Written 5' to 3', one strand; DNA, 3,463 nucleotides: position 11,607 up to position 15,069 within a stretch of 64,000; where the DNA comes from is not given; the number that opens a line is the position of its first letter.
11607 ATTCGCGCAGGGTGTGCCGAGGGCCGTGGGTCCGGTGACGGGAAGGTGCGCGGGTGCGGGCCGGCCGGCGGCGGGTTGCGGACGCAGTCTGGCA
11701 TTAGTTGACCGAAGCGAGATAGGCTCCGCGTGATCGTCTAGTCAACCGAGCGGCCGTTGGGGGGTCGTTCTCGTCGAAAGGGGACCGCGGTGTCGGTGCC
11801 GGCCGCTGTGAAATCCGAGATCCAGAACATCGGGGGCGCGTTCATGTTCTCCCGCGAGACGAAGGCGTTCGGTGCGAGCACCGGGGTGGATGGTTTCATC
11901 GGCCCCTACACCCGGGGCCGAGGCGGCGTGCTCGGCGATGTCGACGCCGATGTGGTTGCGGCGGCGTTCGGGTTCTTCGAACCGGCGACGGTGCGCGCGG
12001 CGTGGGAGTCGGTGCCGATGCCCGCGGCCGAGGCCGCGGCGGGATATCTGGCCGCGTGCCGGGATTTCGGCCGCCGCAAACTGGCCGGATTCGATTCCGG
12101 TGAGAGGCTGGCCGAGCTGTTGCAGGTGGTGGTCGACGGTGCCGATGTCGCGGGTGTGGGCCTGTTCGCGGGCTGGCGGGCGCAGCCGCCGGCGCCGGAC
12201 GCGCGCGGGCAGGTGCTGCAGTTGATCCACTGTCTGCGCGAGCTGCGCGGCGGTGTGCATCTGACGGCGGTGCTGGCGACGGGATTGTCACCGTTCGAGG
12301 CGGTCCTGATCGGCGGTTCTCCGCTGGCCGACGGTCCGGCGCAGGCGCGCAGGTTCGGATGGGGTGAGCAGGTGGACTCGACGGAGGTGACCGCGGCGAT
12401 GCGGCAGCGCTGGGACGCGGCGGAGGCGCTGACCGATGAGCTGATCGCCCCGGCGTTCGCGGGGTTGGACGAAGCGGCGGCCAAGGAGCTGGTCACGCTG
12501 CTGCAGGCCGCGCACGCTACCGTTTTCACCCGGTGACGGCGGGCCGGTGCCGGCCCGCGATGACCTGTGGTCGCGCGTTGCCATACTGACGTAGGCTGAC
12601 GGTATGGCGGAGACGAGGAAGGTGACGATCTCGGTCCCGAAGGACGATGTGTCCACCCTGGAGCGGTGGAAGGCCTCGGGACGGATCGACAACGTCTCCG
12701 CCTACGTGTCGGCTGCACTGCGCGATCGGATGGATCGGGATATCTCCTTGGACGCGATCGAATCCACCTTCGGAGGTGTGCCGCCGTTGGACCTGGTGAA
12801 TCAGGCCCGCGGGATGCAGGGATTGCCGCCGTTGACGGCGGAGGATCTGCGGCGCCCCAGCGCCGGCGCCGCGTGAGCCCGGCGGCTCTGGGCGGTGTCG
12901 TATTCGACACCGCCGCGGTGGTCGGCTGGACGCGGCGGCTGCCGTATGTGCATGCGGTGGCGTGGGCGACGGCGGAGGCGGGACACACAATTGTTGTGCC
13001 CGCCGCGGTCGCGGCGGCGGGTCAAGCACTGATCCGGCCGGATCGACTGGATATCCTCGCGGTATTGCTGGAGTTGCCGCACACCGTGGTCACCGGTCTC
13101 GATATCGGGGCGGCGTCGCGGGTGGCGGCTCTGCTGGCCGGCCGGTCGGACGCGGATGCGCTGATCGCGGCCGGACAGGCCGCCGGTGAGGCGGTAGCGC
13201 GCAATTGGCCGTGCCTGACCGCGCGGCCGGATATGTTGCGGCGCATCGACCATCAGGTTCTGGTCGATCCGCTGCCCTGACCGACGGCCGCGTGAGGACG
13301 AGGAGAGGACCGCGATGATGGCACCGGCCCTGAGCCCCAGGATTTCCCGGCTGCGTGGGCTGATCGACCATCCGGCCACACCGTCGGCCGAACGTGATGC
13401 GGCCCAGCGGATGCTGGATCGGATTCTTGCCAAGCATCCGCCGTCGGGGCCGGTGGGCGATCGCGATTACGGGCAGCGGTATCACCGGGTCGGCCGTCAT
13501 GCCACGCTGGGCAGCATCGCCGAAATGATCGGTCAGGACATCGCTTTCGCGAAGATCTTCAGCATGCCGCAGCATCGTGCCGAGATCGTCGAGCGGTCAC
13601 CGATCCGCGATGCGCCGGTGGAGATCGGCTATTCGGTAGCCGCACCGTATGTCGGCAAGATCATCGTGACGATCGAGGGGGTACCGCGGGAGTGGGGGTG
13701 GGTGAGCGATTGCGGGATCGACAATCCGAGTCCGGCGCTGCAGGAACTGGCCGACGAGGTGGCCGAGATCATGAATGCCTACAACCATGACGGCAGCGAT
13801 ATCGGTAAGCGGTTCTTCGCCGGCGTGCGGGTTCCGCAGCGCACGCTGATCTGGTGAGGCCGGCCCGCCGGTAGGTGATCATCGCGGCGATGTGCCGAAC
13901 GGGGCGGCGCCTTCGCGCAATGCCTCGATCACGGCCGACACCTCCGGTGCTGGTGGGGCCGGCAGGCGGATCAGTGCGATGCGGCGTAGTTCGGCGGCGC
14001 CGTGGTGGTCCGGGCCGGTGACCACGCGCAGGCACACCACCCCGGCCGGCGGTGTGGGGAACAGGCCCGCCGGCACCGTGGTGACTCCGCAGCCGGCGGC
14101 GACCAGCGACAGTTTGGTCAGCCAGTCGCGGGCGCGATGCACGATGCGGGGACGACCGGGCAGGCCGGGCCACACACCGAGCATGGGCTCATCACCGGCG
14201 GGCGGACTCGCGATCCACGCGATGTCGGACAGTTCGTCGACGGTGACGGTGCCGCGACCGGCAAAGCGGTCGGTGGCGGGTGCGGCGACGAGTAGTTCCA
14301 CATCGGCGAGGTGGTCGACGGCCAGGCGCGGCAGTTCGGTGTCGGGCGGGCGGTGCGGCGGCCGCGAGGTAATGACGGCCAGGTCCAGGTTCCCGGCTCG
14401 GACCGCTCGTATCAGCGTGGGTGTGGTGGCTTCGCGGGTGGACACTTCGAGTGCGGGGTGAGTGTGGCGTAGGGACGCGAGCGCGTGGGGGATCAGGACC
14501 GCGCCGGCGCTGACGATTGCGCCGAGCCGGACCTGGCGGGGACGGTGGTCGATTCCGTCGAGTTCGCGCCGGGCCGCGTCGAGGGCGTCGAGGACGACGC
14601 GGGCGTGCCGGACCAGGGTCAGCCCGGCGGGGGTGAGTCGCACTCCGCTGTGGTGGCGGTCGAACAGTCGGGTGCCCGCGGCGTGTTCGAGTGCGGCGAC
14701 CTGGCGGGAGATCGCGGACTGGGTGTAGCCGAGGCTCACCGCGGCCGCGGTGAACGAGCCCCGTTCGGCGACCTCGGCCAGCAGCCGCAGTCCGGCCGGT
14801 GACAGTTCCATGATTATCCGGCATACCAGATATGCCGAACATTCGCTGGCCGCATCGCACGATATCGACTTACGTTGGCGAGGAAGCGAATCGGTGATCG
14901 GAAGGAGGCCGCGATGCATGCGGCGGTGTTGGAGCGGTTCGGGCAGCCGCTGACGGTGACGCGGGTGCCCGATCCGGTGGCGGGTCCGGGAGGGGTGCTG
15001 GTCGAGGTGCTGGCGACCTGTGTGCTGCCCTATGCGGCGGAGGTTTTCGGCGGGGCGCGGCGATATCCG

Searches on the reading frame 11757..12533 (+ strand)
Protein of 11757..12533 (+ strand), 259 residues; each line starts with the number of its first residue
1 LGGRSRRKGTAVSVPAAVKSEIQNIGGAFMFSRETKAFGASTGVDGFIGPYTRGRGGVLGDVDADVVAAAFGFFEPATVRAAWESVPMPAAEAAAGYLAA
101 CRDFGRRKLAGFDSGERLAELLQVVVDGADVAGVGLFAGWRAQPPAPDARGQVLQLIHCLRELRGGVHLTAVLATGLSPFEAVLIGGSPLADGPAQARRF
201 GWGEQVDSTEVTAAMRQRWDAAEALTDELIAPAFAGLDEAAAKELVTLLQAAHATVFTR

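Call 73: search_protein_families(library=pfam, proteins=[window:11757-12533:+], max_evalue=0.001)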
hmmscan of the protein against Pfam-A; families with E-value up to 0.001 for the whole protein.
window:11757-12533:+ (259 aa): 1 family
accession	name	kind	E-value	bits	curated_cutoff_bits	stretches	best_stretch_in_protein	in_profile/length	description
PF21863.2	HTH_67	-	2.8e-38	132.5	27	1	19-257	5-262/268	Helix-turn-helix family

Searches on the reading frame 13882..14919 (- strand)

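Call 73: search_protein_families(library=pfam, proteins=[window:13882-14919:-], max_evalue=0.001)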
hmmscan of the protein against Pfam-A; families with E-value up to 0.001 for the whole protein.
window:13882-14919:- (346 aa): 2 families
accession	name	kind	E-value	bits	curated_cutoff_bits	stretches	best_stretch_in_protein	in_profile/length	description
PF03466.25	LysR_substrate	-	8.1e-28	97.7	28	1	128-338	6-208/209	LysR substrate binding domain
PF00126.33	HTH_1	-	6.5e-21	74.5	26.6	1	44-99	4-59/60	Bacterial regulatory helix-turn-helix protein, lysR family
